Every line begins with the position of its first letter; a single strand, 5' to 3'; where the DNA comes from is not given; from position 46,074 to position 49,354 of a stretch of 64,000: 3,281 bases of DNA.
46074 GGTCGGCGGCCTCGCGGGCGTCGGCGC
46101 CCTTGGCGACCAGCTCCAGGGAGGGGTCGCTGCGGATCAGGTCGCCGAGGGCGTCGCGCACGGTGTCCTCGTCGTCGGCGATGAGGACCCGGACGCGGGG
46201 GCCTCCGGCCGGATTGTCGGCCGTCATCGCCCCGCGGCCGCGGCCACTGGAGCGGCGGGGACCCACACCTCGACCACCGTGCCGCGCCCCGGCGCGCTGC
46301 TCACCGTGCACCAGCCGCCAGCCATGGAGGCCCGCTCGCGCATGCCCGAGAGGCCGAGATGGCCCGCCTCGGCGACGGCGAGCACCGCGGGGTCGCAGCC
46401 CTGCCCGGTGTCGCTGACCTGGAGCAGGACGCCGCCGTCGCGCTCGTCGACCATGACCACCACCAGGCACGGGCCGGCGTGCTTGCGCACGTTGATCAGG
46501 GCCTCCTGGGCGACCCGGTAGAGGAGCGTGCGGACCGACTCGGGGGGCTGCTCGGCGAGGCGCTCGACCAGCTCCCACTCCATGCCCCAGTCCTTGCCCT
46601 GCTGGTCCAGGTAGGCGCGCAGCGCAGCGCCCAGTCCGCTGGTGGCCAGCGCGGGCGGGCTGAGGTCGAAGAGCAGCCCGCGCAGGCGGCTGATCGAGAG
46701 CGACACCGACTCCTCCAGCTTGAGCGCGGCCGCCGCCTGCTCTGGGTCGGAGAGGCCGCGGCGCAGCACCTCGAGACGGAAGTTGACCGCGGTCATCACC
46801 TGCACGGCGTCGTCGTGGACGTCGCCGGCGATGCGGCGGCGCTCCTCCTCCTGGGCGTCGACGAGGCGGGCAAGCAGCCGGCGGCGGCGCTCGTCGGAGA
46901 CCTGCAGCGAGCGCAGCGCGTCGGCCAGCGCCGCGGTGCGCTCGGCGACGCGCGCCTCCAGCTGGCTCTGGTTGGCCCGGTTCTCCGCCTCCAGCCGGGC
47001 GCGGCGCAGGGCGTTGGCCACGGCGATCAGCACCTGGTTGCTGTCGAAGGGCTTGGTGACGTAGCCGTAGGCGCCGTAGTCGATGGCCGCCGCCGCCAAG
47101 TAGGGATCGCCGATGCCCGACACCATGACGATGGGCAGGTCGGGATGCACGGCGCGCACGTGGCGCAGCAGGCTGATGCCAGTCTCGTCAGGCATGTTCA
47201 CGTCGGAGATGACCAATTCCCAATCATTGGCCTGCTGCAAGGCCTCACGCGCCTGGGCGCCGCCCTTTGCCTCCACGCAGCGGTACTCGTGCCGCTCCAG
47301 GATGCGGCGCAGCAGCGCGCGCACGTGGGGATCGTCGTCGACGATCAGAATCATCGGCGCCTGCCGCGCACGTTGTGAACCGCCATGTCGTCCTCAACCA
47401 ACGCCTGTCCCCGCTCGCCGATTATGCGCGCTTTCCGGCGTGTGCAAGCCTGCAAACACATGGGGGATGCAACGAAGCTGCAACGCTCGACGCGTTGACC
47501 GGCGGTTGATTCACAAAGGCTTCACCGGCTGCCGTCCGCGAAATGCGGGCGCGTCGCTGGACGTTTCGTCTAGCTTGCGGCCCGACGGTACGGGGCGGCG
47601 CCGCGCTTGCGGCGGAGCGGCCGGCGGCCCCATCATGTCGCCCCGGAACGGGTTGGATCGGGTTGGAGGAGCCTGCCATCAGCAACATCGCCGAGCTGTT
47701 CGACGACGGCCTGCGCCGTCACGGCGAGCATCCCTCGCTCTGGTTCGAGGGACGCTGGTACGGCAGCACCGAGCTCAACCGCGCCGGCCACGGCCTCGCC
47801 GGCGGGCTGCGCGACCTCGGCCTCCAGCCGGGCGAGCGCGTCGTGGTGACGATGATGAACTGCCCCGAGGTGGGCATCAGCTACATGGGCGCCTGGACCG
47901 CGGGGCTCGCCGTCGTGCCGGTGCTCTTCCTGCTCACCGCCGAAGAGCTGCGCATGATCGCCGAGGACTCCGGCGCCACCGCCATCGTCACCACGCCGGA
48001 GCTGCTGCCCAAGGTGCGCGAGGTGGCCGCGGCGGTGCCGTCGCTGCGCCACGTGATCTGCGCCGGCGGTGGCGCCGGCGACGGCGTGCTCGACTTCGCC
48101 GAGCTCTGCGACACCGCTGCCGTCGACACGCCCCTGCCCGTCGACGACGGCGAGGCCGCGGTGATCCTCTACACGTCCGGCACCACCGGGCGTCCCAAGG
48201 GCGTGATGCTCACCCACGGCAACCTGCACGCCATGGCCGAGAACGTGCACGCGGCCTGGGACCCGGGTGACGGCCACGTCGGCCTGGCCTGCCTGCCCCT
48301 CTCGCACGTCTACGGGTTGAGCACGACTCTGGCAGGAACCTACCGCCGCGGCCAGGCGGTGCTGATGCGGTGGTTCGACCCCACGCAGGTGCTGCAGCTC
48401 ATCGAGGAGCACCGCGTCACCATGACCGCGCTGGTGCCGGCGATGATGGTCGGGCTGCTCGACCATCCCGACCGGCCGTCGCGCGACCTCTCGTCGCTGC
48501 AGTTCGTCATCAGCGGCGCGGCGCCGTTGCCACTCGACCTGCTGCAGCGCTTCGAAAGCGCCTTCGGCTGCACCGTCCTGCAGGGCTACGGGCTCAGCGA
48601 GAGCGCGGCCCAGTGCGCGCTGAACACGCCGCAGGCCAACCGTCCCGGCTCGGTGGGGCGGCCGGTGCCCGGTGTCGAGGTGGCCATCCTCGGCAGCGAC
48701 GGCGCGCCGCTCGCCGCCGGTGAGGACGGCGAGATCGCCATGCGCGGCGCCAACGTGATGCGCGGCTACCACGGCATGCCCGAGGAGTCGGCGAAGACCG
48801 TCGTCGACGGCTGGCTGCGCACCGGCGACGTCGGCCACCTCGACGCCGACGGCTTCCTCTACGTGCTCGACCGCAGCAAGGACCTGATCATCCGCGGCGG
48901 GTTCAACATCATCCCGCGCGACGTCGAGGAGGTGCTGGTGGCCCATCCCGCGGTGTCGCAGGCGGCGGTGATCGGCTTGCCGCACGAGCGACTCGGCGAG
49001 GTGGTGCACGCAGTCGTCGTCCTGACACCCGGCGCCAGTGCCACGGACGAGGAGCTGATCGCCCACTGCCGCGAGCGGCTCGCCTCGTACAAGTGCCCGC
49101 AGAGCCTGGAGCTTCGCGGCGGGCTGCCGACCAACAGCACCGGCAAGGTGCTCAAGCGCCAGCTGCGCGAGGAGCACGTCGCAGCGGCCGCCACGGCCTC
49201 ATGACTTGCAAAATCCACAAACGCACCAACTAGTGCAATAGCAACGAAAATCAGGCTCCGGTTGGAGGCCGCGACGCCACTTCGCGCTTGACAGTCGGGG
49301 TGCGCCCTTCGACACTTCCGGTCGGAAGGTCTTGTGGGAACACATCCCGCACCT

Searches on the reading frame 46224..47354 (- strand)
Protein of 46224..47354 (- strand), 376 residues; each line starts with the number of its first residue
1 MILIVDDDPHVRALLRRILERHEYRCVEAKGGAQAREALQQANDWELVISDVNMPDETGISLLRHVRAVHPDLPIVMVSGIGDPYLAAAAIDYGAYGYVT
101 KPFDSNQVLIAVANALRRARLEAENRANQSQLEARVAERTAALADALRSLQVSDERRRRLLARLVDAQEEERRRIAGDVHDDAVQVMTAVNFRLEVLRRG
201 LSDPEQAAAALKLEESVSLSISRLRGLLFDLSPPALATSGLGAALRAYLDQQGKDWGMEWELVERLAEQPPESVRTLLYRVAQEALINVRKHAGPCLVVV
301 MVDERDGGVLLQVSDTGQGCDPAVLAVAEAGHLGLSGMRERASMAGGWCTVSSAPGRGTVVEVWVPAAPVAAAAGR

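Call 78: search_protein_families(library=pfam, proteins=[window:46224-47354:-], max_evalue=0.00001)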
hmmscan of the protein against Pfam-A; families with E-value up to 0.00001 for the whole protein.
window:46224-47354:- (376 aa): 3 families
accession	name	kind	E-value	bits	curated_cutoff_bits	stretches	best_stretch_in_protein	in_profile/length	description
PF00072.30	Response_reg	-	1.5e-27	96.4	30.2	1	2-112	1-110/111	Response regulator receiver domain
PF02518.31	HATPase_c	-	9.2e-13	49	26.4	1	275-368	3-110/111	Histidine kinase-, DNA gyrase B-, and HSP90-like ATPase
PF07730.19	HisKA_3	-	3.5e-10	40.7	24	1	171-236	1-68/68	Histidine kinase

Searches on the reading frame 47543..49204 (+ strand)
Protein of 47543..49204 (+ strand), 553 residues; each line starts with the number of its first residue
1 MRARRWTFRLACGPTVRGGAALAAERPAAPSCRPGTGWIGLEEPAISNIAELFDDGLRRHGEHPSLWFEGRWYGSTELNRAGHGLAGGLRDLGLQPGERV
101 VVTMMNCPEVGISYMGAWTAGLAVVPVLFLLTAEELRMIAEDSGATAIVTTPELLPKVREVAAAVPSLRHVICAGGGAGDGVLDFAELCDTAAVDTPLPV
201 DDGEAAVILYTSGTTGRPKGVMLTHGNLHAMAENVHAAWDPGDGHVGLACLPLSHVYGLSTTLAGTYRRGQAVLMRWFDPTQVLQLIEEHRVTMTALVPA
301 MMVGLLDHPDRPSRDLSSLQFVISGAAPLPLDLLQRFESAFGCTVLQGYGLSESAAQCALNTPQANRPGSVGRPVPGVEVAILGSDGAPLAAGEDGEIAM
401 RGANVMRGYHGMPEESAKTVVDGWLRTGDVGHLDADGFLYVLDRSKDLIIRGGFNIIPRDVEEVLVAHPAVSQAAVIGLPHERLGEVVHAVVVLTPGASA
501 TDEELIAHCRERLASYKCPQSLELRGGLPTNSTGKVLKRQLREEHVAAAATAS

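Call 51: search_protein_families(library=ncbifam, proteins=[window:47543-49204:+], max_evalue=1e-10)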
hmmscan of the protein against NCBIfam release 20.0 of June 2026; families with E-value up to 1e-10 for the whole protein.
window:47543-49204:+ (553 aa): 105 families (the best 25 are shown)
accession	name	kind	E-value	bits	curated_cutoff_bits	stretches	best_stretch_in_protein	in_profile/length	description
NF004837.0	PRK06187.1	subfamily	1.5e-138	462.4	476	1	47-548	8-525/531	long-chain-fatty-acid--CoA ligase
NF006182.0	PRK08316.1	subfamily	7.1e-108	361.3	663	1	48-548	12-520/523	fatty acyl-CoA synthetase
NF005801.1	PRK07656.1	equivalog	2e-104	350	657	1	49-542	3-500/500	FadD3 family acyl-CoA ligase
NF006181.0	PRK08314.1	subfamily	7.8e-104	347.9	705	2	181-550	182-559/563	long-chain-fatty-acid--CoA ligase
NF005702.0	PRK07514.1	subfamily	7.4e-103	344.6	558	1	69-547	26-502/506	malonyl-CoA synthase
NF004114.0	PRK05605.1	equivalog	4.8e-102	342.1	766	2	186-547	199-571/575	long-chain-fatty-acid--CoA ligase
NF005676.0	PRK07470.1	equivalog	5.2e-96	322.4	774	1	46-546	19-530/544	acyl-CoA synthetase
NF005220.0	PRK06710.1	equivalog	2.5e-93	313.1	1116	1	199-545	201-553/563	long-chain-fatty-acid--CoA ligase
NF005307.0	PRK06839.1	equivalog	3.3e-92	309.7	748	1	90-543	46-491/496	o-succinylbenzoate--CoA ligase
NF005714.0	PRK07529.1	subfamily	8.1e-92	308.5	632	1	84-550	75-581/640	acyl-CoA synthetase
NF004797.0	PRK06145.1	equivalog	1.6e-90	303.8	850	1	58-545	13-495/499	acyl-CoA synthetase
NF009071.0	PRK12406.1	subfamily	4.6e-90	302.5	701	1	73-550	13-507/510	acyl-CoA synthetase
NF004511.1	PRK05852.1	equivalog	5e-89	299.3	650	1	77-544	31-503/505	FadD7 family fatty acid--CoA ligase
NF009233.0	PRK12583.1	subfamily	1.8e-88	297.3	832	1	48-547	19-552/558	fatty acid CoA ligase family protein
NF004838.1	PRK06188.1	equivalog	4.2e-88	295.9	875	1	56-544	18-522/524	fatty-acid--CoA ligase FadD8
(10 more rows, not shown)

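Call 53: search_solved_structures(query=window:47543-49204:+, max_evalue=1e-30)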
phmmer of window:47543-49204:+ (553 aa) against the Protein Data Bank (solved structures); distinct sequences matched with E-value up to 1e-30: 108 (the best 60 are shown).
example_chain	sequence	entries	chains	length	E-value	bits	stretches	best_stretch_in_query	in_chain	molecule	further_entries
8wev_A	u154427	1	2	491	1.7e-88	300.9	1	76-543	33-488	Feruloyl-CoA Synthetase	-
8weu_A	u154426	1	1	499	1.8e-88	300.8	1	76-543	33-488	Fatty-acyl-CoA synthase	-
8r2q_A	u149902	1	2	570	1.3e-78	268.3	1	61-546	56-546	Probable fatty-acid-CoA ligase FadD5 (Fatty-acid-CoA synthetase) (Fatty-acid-CoA synthase)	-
3r44_A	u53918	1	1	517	1.7e-77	264.6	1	77-547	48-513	fatty acyl CoA synthetase FADD13 (FATTY-ACYL-CoA SYNTHETASE)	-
5ie0_A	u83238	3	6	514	5.7e-74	252.9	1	89-542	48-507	Oxalate--CoA ligase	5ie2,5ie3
8ivi_A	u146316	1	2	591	1.6e-73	251.5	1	52-544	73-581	Medium/long-chain-fatty-acid--CoA ligase FadD8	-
3a9u_A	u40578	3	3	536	1.3e-72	248.4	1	57-544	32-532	4-coumarate--CoA ligase | 4-coumarate:CoA ligase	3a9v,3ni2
5bsw_A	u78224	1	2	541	7.1e-69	236.1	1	73-546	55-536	4-coumarate--CoA ligase 2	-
5bsm_A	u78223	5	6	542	1.1e-68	235.5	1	73-546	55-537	4-coumarate--CoA ligase 2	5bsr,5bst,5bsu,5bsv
5u95_A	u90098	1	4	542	1.1e-68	235.5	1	73-546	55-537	4-coumarate--CoA ligase 2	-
6qjz_A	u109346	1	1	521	1.4e-68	235.1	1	77-546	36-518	oxalyl CoA-synthetase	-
4fuq_A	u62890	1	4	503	2.3e-67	231.1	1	80-545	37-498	Malonyl CoA synthetase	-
5x8f_A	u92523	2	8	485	4.4e-67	230.2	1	190-544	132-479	2-succinylbenzoate--CoA ligase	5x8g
5buq_A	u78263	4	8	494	4.6e-67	230.1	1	189-544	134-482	2-succinylbenzoate--CoA ligase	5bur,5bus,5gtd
4gxq_A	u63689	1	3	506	1.7e-66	228.3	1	80-545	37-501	Malonyl CoA synthetase, Benzoate-CoA ligase Chimeric protein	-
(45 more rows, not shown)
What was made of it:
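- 47543..49204 (+): Acyl-CoA synthetase immediately upstream of system 2. It is context only and a possible substrate hint. Best PDB match is feruloyl-CoA synthetase 8wev, E 1.7e-88, followed by FadD5 and FadD13 (call 53).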

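Call 78: search_protein_families(library=pfam, proteins=[window:47543-49204:+], max_evalue=0.00001)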
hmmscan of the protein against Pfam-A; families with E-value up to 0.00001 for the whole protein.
window:47543-49204:+ (553 aa): 2 families
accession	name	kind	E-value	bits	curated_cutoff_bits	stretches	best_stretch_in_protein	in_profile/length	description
PF00501.34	AMP-binding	-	1.5e-91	307.5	29.9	1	55-410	3-384/384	AMP-binding enzyme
PF13193.12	AMP-binding_C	-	1.2e-20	74.6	24.5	1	461-535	2-76/76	AMP-binding enzyme C-terminal domain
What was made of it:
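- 47543..49204 (+): AMP-binding and AMP-binding_C (call 78).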
